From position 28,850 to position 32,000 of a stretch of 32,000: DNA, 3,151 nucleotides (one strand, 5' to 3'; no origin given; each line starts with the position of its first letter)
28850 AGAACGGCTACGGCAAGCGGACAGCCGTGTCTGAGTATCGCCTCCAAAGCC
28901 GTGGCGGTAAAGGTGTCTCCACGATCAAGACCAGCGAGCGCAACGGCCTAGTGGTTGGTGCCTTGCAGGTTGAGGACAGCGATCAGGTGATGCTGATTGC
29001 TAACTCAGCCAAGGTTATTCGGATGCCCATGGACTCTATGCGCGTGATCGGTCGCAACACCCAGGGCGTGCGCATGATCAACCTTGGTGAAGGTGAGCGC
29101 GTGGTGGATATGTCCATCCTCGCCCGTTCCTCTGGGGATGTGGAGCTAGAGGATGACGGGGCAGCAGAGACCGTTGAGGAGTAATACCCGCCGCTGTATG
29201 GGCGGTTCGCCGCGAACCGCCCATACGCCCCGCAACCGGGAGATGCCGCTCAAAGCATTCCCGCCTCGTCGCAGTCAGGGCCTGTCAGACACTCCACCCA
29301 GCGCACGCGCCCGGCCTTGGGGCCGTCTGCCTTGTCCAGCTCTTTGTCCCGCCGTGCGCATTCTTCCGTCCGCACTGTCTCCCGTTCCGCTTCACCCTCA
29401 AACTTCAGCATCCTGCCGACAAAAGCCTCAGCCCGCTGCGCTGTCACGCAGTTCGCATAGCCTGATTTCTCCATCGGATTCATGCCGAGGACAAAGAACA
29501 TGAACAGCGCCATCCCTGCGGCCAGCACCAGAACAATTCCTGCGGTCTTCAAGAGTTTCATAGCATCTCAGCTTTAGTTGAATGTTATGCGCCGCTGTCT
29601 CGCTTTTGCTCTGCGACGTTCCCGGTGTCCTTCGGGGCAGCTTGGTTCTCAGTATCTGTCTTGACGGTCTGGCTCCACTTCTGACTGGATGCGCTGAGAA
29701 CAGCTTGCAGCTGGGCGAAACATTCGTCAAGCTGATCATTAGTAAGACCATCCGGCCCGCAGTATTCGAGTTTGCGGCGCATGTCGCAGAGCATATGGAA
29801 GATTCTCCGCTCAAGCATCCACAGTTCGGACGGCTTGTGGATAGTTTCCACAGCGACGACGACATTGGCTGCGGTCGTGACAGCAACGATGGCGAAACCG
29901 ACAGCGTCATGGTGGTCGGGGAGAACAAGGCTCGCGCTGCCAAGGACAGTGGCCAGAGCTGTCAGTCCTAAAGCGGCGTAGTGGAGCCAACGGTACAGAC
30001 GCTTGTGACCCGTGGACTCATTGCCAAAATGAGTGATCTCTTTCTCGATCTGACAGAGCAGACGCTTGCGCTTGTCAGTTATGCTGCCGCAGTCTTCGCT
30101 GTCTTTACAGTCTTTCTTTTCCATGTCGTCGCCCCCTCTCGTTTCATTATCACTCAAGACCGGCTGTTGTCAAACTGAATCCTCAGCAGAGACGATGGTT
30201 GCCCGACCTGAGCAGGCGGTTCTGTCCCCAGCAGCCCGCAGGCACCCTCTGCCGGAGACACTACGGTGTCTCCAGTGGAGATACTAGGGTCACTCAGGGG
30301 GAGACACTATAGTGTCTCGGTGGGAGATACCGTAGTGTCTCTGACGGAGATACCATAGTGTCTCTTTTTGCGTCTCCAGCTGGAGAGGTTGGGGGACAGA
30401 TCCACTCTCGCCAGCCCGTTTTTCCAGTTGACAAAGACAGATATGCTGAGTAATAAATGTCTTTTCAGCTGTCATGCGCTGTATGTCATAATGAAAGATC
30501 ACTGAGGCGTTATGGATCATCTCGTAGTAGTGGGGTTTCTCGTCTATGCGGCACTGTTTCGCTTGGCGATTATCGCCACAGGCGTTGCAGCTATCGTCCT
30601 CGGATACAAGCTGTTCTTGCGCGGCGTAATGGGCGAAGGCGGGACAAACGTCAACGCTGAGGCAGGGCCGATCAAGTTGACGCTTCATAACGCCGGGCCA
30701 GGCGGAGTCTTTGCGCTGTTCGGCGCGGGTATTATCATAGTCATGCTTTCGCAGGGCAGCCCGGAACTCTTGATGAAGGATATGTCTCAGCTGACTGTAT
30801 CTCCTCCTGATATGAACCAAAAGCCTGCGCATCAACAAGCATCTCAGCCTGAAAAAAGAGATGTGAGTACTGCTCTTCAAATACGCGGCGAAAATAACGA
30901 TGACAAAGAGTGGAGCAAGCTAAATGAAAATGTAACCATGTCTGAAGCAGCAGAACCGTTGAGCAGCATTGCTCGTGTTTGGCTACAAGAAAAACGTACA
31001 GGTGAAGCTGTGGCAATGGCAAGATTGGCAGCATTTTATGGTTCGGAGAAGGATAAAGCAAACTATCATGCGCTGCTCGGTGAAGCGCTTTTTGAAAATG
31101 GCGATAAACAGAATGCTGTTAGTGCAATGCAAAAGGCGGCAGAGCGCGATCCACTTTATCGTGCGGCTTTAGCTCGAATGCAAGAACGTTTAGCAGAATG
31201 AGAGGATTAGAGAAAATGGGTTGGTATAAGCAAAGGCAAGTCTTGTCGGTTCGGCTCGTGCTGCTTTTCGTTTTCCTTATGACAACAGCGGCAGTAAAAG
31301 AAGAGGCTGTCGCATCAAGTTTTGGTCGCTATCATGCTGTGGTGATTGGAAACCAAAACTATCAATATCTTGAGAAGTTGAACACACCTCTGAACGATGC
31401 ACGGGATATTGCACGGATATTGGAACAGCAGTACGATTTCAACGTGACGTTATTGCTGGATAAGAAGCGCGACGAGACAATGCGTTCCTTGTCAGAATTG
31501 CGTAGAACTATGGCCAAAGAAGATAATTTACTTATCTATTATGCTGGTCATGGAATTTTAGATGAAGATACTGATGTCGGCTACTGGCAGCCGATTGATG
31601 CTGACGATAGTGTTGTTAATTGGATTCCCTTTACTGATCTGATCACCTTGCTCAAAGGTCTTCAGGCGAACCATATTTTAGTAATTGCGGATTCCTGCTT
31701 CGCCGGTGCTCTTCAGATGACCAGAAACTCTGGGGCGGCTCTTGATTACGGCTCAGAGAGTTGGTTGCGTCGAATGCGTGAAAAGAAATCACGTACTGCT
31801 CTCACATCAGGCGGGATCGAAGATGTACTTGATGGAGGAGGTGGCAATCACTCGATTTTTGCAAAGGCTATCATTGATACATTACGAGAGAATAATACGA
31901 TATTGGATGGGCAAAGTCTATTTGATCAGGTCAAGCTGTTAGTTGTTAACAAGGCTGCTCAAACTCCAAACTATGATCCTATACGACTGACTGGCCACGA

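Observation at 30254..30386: Perfectly phased array of five 23-bp palindromic sites between two divergent promoters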

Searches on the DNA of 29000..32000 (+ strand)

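Call 11: search_rna_families(source=window, start=29000, end=32000, threshold=evalue, max_evalue=1)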
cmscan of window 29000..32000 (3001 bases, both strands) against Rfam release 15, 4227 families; matches with E-value up to 1: 1.
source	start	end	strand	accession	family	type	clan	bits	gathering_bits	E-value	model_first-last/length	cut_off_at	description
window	30238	30335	-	RF00995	mir-616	Gene; miRNA;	-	20.5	100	0.59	1-91/91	no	mir-616 microRNA precursor family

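Call 28: search_dna_similar(query=window:30200-30440:+, collection=plasmids, mode=distant, max_evalue=0.01)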
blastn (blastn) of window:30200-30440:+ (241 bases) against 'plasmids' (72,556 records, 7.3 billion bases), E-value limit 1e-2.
No match.

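Call 29: search_dna_similar(query=window:30200-30440:+, collection=phages, mode=distant, max_evalue=0.01)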
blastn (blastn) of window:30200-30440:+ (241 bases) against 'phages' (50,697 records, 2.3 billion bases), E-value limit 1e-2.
No match.
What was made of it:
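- On Iteron origin / partition centromere: There is no plasmid or phage similarity (calls 28, 29).
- Closest known: Plasmid iterons and partition-site arrays. Different: No plasmid or phage match was found (calls 28, 29).
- Tried and rejected: No match (calls 28, 29).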
